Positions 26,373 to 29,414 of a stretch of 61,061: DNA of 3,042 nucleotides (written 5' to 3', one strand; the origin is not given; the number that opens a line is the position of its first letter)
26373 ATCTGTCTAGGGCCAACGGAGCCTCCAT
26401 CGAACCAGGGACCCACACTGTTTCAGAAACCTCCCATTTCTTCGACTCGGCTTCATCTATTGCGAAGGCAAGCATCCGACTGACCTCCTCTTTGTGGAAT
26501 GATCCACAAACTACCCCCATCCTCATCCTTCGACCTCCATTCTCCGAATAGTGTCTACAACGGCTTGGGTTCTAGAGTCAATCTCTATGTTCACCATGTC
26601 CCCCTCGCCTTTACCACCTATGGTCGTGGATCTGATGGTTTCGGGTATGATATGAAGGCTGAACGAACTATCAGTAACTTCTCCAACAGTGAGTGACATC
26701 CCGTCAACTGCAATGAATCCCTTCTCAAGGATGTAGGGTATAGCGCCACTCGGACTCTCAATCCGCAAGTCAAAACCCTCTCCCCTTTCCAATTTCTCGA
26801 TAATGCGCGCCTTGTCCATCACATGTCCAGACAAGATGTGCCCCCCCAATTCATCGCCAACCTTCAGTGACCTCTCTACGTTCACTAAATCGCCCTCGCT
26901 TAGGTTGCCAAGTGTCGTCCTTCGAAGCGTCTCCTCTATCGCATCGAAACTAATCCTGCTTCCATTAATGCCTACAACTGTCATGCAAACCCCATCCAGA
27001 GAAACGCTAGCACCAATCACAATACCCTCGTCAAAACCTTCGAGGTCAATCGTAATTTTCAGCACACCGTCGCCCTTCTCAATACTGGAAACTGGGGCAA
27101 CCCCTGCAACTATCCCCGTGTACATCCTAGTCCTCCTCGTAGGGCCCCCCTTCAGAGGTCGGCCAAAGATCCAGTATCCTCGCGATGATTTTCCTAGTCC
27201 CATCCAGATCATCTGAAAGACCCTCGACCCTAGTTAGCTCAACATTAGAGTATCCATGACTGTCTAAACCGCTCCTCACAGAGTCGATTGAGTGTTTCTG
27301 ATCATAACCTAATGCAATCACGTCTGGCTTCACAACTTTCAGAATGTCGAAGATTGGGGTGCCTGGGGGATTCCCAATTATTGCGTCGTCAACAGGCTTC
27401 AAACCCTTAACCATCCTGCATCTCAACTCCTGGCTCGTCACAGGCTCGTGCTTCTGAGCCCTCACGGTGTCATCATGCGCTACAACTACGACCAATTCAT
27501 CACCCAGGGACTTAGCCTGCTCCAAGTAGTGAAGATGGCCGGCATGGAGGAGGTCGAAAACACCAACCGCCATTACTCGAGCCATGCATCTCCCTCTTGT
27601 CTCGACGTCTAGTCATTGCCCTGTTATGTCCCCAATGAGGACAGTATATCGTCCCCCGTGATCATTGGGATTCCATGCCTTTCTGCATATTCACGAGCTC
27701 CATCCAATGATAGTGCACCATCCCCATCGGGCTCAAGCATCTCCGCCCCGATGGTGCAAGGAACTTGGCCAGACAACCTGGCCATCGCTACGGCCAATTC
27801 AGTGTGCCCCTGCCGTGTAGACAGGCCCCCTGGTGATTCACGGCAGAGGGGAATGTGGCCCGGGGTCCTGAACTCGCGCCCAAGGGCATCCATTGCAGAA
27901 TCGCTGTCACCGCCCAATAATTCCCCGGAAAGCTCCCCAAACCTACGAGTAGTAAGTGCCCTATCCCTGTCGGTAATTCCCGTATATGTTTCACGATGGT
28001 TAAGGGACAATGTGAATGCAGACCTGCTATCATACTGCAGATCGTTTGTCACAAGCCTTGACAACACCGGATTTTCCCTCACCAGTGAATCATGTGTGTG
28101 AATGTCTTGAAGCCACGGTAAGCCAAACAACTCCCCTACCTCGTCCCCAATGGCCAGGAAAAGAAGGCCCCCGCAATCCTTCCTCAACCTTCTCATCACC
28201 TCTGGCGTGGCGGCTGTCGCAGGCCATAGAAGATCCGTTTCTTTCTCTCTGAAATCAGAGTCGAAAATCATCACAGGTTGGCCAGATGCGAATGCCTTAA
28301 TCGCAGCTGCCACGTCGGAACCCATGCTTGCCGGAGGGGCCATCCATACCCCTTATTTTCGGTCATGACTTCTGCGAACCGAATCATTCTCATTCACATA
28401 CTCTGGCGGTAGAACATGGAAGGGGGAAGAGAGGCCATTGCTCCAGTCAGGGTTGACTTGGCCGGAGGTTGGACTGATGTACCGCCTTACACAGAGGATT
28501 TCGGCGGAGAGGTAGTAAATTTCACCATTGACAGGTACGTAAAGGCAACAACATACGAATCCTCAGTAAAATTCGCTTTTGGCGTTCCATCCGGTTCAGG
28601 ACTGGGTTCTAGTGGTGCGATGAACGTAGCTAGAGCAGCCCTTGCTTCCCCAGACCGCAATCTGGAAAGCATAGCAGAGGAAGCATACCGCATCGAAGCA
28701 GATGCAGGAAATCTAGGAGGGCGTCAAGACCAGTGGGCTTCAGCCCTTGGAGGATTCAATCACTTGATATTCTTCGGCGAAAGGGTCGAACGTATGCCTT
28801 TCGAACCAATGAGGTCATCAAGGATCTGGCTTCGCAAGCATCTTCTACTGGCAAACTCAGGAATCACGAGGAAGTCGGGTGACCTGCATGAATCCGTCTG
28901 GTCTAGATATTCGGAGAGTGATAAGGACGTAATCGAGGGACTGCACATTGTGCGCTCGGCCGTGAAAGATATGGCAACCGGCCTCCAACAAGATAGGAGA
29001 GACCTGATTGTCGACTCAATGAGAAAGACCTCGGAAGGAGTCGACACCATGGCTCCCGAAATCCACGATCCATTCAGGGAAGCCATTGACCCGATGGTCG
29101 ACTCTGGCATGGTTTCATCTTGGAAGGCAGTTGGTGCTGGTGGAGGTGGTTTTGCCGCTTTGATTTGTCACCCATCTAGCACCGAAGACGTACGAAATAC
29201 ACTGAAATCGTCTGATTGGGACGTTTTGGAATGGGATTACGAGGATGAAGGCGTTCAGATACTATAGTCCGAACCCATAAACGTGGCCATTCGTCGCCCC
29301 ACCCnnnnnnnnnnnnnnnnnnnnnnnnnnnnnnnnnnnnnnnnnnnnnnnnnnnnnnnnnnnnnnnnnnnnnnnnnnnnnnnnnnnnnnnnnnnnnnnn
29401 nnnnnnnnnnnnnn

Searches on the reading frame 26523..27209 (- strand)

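Call 11: search_protein_families(library=pfam, proteins=[window:26523-27209:-], max_evalue=0.01)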
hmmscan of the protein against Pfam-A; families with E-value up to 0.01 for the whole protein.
window:26523-27209:- (228 aa): 1 family
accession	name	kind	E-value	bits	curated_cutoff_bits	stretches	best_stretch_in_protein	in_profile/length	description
PF00677.23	Lum_binding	-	1.7e-42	143.7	27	2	127-211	1-86/86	Lumazine binding domain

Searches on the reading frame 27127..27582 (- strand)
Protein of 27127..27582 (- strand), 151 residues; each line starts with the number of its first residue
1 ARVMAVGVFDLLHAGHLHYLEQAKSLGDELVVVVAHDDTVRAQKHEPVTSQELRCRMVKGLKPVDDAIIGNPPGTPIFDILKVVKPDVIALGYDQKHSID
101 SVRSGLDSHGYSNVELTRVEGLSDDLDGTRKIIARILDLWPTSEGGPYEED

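Call 11: search_protein_families(library=pfam, proteins=[window:27127-27582:-], max_evalue=0.01)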
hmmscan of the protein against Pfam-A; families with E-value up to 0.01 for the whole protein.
window:27127-27582:- (151 aa): 3 families
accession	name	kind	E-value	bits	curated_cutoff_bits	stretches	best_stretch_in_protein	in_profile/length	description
PF01467.32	CTP_transf_like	-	2.2e-19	70.4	21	1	4-99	1-94/133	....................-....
PF06574.18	FAD_syn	-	0.0027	18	27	1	3-31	9-37/158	FAD synthetase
PF22027.1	NS3_helicase_C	-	0.0092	16.5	28.5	0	7-64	45-102/141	NS3 RNA helicase, C-terminal helical domain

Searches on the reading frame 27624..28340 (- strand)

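Call 11: search_protein_families(library=pfam, proteins=[window:27624-28340:-], max_evalue=0.01)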
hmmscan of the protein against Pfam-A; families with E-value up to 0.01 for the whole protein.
window:27624-28340:- (238 aa): 1 family
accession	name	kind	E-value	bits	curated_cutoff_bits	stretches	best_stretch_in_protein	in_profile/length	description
PF00926.24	DHBP_synthase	-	2.4e-47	161.4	26.4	1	12-233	2-189/191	3,4-dihydroxy-2-butanone 4-phosphate synthase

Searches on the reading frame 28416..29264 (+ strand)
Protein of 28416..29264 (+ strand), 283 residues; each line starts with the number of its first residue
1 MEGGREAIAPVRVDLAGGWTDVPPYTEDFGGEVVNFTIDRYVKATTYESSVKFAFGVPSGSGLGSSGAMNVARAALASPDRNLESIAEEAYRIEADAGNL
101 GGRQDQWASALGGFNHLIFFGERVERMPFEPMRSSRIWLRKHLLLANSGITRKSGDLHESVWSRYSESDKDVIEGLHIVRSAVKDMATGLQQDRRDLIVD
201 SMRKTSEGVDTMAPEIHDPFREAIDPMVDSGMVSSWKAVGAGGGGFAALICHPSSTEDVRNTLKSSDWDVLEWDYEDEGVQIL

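Call 11: search_protein_families(library=pfam, proteins=[window:28416-29264:+], max_evalue=0.01)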
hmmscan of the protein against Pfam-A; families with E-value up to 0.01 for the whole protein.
window:28416-29264:+ (283 aa): 1 family
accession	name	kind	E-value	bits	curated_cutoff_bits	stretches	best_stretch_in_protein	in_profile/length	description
PF00288.32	GHMP_kinases_N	-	6.6e-07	29.9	22.3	1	51-113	20-87/87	GHMP kinases N terminal domain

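Call 82: search_protein_families(library=ncbifam, proteins=[window:28416-29264:+], max_evalue=0.001)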
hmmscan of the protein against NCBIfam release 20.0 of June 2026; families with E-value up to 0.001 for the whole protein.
window:28416-29264:+ (283 aa): 6 families
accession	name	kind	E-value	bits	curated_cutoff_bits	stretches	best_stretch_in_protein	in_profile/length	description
NF049969.1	GlMnHpPKinHddA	equivalog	3.3e-24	85.9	600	2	56-281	105-334/338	D-glycero-D-manno-heptose 7-phosphate kinase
NF009948.0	PRK13412.1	equivalog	1.9e-19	68.9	721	2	9-39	614-644/974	bifunctional fucokinase/fucose-1-phosphate guanylyltransferase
NF003036.0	PRK03926.1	equivalog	1.9e-07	30.5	403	1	50-282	77-298/302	mevalonate kinase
TIGR00549.1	mevalon_kin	equivalog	7.1e-07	29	163.05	1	33-246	65-272/276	mevalonate kinase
NF003006.0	PRK03817.1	equivalog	6.6e-05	22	443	0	56-152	95-191/352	galactokinase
TIGR00131.1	gal_kin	equivalog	0.00094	18.2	226.65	0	39-150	102-213/388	galactokinase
